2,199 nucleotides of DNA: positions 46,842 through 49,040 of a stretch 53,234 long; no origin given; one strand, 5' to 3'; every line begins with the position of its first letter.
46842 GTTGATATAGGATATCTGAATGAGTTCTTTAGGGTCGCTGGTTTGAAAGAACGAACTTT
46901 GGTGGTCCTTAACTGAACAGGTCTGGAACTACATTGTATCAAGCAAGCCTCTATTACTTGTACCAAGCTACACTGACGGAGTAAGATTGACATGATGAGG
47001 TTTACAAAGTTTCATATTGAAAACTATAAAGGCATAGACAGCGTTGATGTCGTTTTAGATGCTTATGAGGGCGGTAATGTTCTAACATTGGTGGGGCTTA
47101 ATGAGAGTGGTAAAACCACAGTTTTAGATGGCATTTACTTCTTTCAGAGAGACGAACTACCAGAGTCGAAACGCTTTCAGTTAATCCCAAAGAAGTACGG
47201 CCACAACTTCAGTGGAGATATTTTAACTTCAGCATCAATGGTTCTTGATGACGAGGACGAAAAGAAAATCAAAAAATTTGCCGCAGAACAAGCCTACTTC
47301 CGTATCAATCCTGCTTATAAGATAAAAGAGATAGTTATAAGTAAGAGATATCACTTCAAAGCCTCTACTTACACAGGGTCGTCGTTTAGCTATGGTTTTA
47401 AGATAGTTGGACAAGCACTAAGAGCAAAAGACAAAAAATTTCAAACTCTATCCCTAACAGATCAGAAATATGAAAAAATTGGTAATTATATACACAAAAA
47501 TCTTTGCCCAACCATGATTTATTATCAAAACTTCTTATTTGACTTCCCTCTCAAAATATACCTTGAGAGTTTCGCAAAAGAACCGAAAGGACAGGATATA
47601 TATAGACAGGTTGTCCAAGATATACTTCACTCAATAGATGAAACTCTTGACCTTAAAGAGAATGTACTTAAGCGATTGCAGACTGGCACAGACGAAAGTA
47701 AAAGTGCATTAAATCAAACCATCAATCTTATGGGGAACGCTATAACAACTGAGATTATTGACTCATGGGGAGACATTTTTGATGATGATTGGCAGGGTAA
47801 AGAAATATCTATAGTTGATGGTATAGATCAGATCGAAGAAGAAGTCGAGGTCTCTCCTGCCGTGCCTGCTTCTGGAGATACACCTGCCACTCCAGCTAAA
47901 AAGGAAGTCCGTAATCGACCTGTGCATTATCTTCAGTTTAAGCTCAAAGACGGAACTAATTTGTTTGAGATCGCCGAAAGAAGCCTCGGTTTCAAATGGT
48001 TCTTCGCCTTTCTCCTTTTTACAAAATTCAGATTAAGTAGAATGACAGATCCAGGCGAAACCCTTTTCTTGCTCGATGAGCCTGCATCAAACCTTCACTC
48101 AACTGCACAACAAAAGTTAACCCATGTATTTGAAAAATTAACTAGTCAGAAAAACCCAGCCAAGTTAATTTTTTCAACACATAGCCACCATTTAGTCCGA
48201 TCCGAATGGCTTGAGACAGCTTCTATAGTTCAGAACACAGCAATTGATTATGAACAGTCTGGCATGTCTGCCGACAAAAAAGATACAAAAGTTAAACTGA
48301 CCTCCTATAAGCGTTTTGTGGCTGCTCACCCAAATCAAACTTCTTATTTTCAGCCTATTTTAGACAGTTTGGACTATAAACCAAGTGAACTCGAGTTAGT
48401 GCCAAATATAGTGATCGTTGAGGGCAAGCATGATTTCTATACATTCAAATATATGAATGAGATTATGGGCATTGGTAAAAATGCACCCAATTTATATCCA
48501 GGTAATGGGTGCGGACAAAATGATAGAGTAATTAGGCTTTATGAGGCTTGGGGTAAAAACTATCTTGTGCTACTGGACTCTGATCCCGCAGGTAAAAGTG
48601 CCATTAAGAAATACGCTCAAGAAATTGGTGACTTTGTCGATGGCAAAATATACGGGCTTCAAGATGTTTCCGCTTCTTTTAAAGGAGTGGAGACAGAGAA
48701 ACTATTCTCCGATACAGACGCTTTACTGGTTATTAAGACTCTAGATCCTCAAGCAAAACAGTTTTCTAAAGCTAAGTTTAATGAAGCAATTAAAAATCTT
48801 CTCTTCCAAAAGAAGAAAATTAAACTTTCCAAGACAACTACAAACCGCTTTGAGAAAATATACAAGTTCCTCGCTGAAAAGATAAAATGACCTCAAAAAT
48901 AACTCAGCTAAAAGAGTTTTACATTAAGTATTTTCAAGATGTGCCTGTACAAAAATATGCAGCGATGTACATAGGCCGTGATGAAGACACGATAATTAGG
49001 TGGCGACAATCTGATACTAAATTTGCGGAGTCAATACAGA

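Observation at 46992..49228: OLD-family ATPase-TOPRIM nuclease translationally coupled to a small HTH protein: candidate two-gene defence module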

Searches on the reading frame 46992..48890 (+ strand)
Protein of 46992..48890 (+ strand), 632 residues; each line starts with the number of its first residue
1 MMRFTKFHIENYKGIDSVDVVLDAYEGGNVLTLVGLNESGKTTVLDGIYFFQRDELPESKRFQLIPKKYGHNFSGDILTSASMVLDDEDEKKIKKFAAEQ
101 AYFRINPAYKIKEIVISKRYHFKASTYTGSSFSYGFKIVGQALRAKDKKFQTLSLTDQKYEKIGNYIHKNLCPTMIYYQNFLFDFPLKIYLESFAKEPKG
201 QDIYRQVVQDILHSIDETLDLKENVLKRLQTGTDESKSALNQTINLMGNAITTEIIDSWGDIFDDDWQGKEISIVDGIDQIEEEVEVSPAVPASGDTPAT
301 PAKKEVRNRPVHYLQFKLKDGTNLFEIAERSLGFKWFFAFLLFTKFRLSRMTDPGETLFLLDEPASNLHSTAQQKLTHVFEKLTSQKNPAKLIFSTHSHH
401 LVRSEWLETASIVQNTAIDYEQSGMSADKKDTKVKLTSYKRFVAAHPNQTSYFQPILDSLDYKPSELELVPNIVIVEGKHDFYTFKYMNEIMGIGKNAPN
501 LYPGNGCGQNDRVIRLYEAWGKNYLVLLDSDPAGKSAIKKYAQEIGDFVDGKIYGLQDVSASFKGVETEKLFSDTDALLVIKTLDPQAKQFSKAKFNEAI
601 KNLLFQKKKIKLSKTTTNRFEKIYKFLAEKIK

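Call 4: search_protein_families(library=pfam, proteins=[window:46992-48890:+], max_evalue=0.01)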
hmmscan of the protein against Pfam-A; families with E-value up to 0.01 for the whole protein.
window:46992-48890:+ (632 aa): 4 families
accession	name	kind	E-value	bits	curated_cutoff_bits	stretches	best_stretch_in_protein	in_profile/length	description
PF13175.12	AAA_15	-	2.7e-20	73.8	32.1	1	2-402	1-374/374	AAA ATPase domain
PF13304.12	AAA_21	-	4e-15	57.1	27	1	32-402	3-303/304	AAA domain, putative AbiEii toxin, Type IV TA system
PF02463.25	SMC_N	-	4e-05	23.6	40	0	6-91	4-89/220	RecF/RecN/SMC N terminal domain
PF13476.12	AAA_23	-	0.0019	19.3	27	1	7-229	2-173/201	AAA domain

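Call 5: search_protein_families(library=padloc, proteins=[window:46992-48890:+], max_evalue=0.01)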
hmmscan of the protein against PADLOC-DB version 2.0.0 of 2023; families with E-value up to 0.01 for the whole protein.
window:46992-48890:+ (632 aa): 64 families (the best 25 are shown)
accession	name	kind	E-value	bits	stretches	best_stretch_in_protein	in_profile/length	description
PDLC02979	AriA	-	6.1e-24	83.5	1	2-402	1-373/373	-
PDLC02358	Old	-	3.5e-17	60.4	2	351-541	280-458/578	Old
PDLC02980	AriA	-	8.4e-16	56.8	2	284-402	220-303/304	-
PDLC00289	PtuA1|PtuA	-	2e-15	54.8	2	324-404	222-294/404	AAA ATPase domain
PDLC02335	AbiLi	-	2.1e-15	54.6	1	2-407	49-243/326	AbiLi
PDLC00094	GajA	-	1.1e-12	45.3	1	2-49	1-43/569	AAA ATPase domain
PDLC04135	mad3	-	9.4e-12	43.1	2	3-169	1-162/374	mads_3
PDLC00070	GajA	-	1.9e-10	38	1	324-415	257-348/596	AAA ATPase domain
PDLC02914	ATPase-Toprim_I-B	-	4e-10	37.5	1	350-404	197-250/443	-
PDLC00096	GajA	-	4.8e-10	36.8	1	314-417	248-352/630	AAA ATPase domain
PDLC00067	GajA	-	1.4e-09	35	2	318-404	260-348/604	AAA ATPase domain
PDLC03878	NsnB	-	1.8e-09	35.9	2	354-404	236-283/345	-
PDLC04180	HEC-01A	-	4.3e-09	34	1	355-413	275-332/382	-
PDLC04164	AriA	-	3.1e-08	31.5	1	353-408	190-242/253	-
PDLC04178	HEC-01A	-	6e-08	30.1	1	4-51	9-51/399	-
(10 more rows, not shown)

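Call 7: search_solved_structures(query=window:46992-48890:+, max_evalue=1, show_alignments=3)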
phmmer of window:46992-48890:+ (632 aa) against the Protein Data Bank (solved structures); distinct sequences matched with E-value up to 1: 4.
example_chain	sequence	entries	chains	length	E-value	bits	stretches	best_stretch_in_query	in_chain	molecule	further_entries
6n9l_A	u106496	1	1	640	0.048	15.5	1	350-392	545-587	UvrABC system protein A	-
3pih_A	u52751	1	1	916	0.1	14.4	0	350-391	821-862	UvrABC system protein A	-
2qi9_C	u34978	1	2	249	0.55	12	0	332-403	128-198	Vitamin B12 import ATP-binding protein btuD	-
6p74_A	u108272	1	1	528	0.62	11.9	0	6-68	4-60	Putative ATP-dependent endonuclease of the OLD family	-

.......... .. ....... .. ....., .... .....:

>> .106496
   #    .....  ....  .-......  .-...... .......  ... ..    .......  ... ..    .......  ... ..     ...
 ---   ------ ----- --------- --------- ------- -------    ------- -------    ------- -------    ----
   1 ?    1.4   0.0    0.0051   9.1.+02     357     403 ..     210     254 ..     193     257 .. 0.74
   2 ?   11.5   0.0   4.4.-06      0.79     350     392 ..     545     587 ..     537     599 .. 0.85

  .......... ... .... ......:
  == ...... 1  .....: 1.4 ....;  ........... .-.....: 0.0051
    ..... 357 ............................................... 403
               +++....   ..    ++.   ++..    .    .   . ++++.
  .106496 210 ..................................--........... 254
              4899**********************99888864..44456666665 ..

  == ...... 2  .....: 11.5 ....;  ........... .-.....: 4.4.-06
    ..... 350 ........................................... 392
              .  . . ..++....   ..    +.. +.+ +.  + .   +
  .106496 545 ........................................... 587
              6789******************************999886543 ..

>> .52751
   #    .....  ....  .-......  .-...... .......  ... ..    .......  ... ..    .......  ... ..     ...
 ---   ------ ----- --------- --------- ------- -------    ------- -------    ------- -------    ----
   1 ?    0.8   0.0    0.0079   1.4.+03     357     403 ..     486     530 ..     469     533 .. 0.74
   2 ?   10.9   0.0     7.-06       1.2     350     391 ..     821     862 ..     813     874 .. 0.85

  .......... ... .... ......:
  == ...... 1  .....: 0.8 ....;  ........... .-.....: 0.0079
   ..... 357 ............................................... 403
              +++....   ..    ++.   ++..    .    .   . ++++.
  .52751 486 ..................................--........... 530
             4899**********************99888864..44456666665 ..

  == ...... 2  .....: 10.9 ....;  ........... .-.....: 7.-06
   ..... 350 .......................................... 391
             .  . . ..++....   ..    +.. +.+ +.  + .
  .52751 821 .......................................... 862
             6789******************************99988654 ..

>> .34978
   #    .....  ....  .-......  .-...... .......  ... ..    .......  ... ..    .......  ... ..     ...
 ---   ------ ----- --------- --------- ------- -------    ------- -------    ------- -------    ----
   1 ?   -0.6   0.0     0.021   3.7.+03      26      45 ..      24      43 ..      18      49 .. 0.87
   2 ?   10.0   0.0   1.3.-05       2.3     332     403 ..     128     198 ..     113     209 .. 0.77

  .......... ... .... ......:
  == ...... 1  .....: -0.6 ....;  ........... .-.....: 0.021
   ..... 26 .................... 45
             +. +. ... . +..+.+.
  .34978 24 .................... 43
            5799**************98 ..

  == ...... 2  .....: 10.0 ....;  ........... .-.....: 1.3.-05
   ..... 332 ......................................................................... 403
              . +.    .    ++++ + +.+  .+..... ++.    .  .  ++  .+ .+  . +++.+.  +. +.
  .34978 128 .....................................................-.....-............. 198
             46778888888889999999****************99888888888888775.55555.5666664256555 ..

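Call 8: search_protein_families(library=ncbifam, proteins=[window:46992-48890:+], max_evalue=1)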
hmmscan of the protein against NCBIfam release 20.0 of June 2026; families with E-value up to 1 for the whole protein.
window:46992-48890:+ (632 aa): 33 families (the best 25 are shown)
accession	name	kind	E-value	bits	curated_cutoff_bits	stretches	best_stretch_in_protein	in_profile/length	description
NF040873.1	AztA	equivalog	1.7e-05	24.4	220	2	357-405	139-185/191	zinc ABC transporter ATP-binding protein AztA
TIGR01166.1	cbiO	subfamily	2.4e-05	23.9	211.8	1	358-401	148-189/190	cobalt ABC transporter, ATP-binding protein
TIGR00611.2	recf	equivalog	4.1e-05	22.9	172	1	5-52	2-45/339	DNA replication/repair protein RecF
NF010068.0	PRK13548.1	equivalog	5.7e-05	22.3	261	1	353-387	159-193/261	heme ABC transporter ATP-binding protein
TIGR02673.1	FtsE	equivalog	0.00032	20.4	264.85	1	357-405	157-203/214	cell division ATP-binding protein FtsE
NF002981.0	PRK03695.1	equivalog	0.00036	20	281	1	348-397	148-195/253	vitamin B12 ABC transporter ATP-binding protein BtuD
NF047739.1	antiphage_MADS3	equivalog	0.00066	18.9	420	1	5-52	3-45/427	methylation-associated defense system AAA family ATPase MAD3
TIGR03608.1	L_ocin_972_ABC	subfamily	0.0012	18.3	254.85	1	357-402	154-197/206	putative bacteriocin export ABC transporter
TIGR01189.1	ccmA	equivalog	0.0013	18.4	131.6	1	347-398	137-186/198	heme ABC exporter ATP-binding protein CcmA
NF008449.1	PRK11300.1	equivalog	0.0014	18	362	0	356-402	172-217/255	high-affinity branched-chain amino acid ABC transporter ATP-binding protein LivG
TIGR03771.1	anch_rpt_ABC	equivalog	0.0019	18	268.8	1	357-398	133-172/223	anchored repeat-type ABC transporter ATP-binding subunit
NF001503.0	PRK00349.1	equivalog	0.0043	15.1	1147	1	353-390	849-886/943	excinuclease ABC subunit UvrA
TIGR00630.1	uvra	equivalog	0.0083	14.3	729.8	1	353-390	847-884/924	excinuclease ABC subunit UvrA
TIGR02857.1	CydD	equivalog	0.01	14.8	435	1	355-403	476-521/529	thiol reductant ABC exporter subunit CydD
TIGR02211.1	LolD_lipo_ex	equivalog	0.012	15.2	307.75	1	358-403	162-206/221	lipoprotein-releasing ABC transporter ATP-binding protein LolD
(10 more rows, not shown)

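Call 10: find_homologous_proteins(query=window:46992-48890:+, max_evalue=0.00001)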
Query window:46992-48890:+ (632 aa): 2351 proteins with E <= 0.00001 among 8000 candidates; the best 120 are listed.
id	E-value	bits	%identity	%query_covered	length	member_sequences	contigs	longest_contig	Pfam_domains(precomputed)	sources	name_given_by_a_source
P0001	0.0e+0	1425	100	100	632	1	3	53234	PF13175.13,PF13304.13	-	-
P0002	0.0e+0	1078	74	100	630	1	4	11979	PF13175.13,PF13476.13,PF02463.26,PF13304.13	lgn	-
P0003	3.8e-194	665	52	100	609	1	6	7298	PF13514.13,PF13175.13,PF13476.13,PF02463.26,PF13304.13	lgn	-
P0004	5.5e-189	648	50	100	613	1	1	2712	PF13175.13,PF13476.13,PF13304.13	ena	-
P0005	1.1e-182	627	49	99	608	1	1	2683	PF20469.5,PF13175.13,PF02463.26,PF13304.13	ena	-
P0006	7.9e-182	624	49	99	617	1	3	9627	PF13175.13,PF02463.26,PF13304.13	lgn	-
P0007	8.3e-172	591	47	100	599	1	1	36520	PF13175.13,PF13476.13,PF02463.26,PF13304.13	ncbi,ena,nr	ncbi:MAG: ATP-binding protein [Patescibacteria group bacterium]|nr:ATP-binding protein [Patescibacte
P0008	6.6e-160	552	45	99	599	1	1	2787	PF13175.13,PF13476.13,PF02463.26,PF13304.13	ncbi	-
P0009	6.6e-159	549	44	100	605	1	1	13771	PF13175.13,PF13476.13,PF02463.26,PF13304.13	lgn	-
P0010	1.7e-157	544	45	100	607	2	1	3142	PF13175.13,PF13476.13,PF02463.26,PF13304.13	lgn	-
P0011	9.5e-157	541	44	99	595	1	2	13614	PF13175.13,PF13476.13,PF02463.26,PF13304.13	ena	-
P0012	2.0e-155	537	44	99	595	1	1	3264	PF13175.13,PF13476.13,PF02463.26,PF13304.13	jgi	-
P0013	2.7e-155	537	44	99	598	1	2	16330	PF13175.13,PF13476.13,PF02463.26,PF13304.13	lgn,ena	-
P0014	3.8e-155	536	44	100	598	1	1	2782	PF13175.13,PF02463.26,PF13304.13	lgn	-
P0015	4.1e-155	536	45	100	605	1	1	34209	PF13175.13,PF13476.13,PF02463.26,PF13304.13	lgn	-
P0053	3.3e-148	513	44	100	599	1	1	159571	PF13175.13,PF13476.13,PF02463.26,PF13304.13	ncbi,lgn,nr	ncbi:MAG: AAA family ATPase [Patescibacteria group bacterium]|nr:AAA family ATPase [Patescibacteria 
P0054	6.5e-148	512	44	100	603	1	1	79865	PF13175.13,PF13476.13,PF02463.26,PF13304.13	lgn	-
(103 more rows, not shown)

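Call 12: search_protein_families(library=phrogs, proteins=[window:46992-48890:+], max_evalue=0.1)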
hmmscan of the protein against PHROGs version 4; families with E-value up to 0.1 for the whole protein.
window:46992-48890:+ (632 aa): 9 families
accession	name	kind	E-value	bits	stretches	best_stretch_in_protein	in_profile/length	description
phrog_7507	-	unknown function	5.6e-18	66.5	2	319-420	375-468/483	-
phrog_4747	-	unknown function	2.9e-15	57.4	2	352-575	330-509/610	-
phrog_9802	-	unknown function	9.7e-11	42.3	1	2-404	3-330/438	-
phrog_3940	-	unknown function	2e-07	31.2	1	349-403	247-300/537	-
phrog_1499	-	unknown function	1.2e-05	25.8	1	1-49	2-46/427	-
phrog_293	-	moron, auxiliary metabolic gene and host takeover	8.7e-05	21.7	0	357-402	288-332/1058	ABC transporter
phrog_25363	-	unknown function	0.04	15.1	1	2-66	5-67/77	-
phrog_21263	-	unknown function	0.041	12.9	1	353-389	846-882/940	-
phrog_33298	-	unknown function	0.07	14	0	17-91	8-83/249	-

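Call 14: find_encoding_contigs(protein=P0002, flank=8000, max_places=4)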
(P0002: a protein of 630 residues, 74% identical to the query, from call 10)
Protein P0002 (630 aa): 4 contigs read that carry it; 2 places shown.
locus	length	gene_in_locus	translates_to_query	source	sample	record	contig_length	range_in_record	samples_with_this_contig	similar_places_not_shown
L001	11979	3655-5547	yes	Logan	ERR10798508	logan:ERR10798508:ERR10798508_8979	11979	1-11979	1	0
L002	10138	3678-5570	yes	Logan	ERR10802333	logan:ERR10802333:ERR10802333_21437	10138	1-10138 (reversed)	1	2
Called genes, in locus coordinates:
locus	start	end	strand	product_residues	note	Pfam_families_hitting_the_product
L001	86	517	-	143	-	PF00903:Glyoxalase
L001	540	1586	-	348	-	PF08240:ADH_N, PF00107:ADH_zinc_N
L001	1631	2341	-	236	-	PF14333:DUF4389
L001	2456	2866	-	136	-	PF06983:3-dmu-9_3-mt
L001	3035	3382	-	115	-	PF00903:Glyoxalase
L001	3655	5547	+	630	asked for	PF02463:SMC_N (faint), PF13175:AAA_15, PF13476:AAA_23, PF13304:AAA_21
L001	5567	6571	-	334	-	PF16289:PIN_12, PF18476:PIN_8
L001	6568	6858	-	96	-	-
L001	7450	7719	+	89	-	-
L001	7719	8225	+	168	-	-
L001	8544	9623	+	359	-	PF00239:Resolvase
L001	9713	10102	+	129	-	-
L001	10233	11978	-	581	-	?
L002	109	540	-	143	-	PF00903:Glyoxalase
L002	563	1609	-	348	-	PF08240:ADH_N, PF00107:ADH_zinc_N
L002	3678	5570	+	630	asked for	PF02463:SMC_N (faint), PF13175:AAA_15, PF13476:AAA_23, PF13304:AAA_21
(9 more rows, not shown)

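Call 15: find_encoding_contigs(protein=P0054, flank=8000, max_places=3)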
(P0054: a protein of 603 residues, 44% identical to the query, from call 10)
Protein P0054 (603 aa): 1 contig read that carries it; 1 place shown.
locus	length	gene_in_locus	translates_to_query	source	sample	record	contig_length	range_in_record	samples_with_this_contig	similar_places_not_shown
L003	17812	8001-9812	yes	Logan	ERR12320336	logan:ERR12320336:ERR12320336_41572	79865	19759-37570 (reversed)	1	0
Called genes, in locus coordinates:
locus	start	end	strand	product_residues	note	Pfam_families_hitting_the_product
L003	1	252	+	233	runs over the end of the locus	-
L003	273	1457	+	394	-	-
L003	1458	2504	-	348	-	PF13102:Phage_int_SAM_5, PF02899:Phage_int_SAM_1, PF13495:Phage_int_SAM_4 (weak), PF00589:Phage_integrase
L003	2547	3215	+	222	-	PF02673:BacA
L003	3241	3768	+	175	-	PF00334:NDK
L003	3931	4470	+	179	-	PF03703:bPH_2 (weak)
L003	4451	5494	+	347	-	PF13624:SurA_N_3, PF13623:SurA_N_2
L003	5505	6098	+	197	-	PF00081:Sod_Fe_N, PF02777:Sod_Fe_C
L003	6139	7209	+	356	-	PF03193:RsgA_GTPase, PF02421:FeoB_N (faint), PF01926:MMR_HSR1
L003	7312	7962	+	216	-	-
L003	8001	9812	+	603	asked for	PF02463:SMC_N (weak), PF13175:AAA_15, PF13476:AAA_23 (weak), PF13304:AAA_21 (weak)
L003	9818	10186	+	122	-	-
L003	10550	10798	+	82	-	-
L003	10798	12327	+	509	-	PF00239:Resolvase, PF07508:Recombinase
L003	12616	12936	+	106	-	-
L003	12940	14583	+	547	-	PF00535:Glycos_transf_2 (weak), PF13632:Glyco_trans_2_3 (weak)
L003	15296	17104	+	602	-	PF07973:tRNA_SAD, PF00587:tRNA-synt_2b, PF03129:HGTP_anticodon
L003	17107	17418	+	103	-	PF01035:DNA_binding_1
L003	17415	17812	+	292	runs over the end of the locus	PF01715:IPPT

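Call 28: search_protein_families(library=pfam, proteins=[L003:7312-7962:+], max_evalue=0.001)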
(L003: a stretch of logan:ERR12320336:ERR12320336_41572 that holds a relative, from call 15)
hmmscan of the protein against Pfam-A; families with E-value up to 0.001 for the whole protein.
L003:7312-7962:+ (216 aa): 0 families
